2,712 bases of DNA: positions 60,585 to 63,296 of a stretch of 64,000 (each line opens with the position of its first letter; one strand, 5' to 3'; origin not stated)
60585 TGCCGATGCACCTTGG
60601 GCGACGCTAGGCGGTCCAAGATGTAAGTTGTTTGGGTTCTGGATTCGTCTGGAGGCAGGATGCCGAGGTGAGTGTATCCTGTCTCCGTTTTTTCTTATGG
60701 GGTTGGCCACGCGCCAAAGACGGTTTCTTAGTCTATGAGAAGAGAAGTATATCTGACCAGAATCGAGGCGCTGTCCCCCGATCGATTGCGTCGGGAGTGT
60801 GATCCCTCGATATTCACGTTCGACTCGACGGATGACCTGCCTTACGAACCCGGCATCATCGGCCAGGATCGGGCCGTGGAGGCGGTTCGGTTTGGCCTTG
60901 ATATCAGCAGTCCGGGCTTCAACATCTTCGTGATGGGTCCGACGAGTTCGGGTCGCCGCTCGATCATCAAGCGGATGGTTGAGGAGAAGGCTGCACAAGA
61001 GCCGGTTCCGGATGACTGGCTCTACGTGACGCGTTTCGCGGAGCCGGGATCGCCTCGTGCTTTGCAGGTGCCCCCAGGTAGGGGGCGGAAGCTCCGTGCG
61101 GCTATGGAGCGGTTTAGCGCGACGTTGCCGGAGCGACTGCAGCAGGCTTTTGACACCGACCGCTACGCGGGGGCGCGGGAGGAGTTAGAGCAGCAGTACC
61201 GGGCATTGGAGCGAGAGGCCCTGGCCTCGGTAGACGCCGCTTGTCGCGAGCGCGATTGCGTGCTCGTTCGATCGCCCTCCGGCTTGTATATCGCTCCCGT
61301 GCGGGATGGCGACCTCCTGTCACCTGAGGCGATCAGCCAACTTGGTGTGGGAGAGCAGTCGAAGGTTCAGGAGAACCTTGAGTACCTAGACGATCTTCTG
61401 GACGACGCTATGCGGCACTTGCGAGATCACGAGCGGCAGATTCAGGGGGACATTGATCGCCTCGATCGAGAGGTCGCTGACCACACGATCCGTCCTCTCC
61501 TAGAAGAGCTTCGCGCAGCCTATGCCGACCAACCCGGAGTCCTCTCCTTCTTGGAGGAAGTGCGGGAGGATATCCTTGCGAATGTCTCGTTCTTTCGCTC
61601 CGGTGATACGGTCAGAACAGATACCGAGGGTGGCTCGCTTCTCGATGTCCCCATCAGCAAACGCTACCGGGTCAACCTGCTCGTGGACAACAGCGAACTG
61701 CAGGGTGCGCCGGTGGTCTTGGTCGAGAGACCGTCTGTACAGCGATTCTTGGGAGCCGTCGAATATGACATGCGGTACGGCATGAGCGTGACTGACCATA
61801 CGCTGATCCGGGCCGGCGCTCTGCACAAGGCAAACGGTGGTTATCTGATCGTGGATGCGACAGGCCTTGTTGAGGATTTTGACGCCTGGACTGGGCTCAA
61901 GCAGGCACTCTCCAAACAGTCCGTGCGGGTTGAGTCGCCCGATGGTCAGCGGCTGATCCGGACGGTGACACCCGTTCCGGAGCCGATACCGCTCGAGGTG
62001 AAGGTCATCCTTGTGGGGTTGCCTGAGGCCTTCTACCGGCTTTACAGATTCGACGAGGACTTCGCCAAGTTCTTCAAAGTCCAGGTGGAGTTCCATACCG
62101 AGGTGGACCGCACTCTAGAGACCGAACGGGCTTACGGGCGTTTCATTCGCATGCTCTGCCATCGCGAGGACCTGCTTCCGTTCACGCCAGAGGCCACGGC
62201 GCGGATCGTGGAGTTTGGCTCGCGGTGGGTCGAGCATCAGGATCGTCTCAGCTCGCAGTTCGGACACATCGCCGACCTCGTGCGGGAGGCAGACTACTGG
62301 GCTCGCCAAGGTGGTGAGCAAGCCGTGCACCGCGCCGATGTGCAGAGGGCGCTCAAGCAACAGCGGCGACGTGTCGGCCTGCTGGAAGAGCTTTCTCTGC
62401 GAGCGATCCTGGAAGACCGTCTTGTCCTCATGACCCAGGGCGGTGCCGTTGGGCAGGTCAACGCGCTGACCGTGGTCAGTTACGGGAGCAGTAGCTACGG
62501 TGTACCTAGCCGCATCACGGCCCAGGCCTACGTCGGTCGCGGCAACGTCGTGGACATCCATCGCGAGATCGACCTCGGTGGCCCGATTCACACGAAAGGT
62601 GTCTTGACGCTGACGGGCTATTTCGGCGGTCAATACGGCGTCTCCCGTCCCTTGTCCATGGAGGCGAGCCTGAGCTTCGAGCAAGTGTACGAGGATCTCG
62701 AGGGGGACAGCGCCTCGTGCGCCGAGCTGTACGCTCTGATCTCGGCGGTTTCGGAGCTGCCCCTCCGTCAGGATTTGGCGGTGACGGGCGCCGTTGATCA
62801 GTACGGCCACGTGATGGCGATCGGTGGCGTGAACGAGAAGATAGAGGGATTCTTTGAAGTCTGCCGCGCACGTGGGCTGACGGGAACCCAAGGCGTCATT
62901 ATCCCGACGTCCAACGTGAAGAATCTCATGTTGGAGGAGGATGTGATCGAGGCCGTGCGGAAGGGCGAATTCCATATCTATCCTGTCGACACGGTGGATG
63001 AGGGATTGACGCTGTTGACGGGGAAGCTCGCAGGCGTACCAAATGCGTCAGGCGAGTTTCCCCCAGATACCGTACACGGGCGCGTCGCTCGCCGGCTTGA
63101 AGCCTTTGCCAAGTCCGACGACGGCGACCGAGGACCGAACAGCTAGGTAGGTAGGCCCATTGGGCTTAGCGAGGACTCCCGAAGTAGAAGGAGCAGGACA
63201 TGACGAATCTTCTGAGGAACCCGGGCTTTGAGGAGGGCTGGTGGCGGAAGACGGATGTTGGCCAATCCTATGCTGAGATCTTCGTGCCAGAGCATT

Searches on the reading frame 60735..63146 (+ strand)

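Call 64: search_protein_families(library=pfam, proteins=[window:60735-63146:+], max_evalue=0.00001)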
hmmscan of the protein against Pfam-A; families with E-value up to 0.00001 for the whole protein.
window:60735-63146:+ (803 aa): 4 families
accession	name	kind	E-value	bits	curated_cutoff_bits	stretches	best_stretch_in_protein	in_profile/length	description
PF13654.12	AAA_32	-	8.4e-42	142.8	21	1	323-453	1-132/133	LonB-like, AAA domain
PF20436.4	LonB_AAA-LID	-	1.4e-24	86.3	22.4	1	482-546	1-65/65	Archaeal LonB, AAA+ ATPase LID domain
PF05362.19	Lon_C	-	2.9e-11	43.8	21.1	1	656-759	108-200/205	Lon protease (S16) C-terminal proteolytic domain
PF20437.3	LonC_helical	-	3e-11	43.6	24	1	94-127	1-34/34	Lon-like LonC helical domain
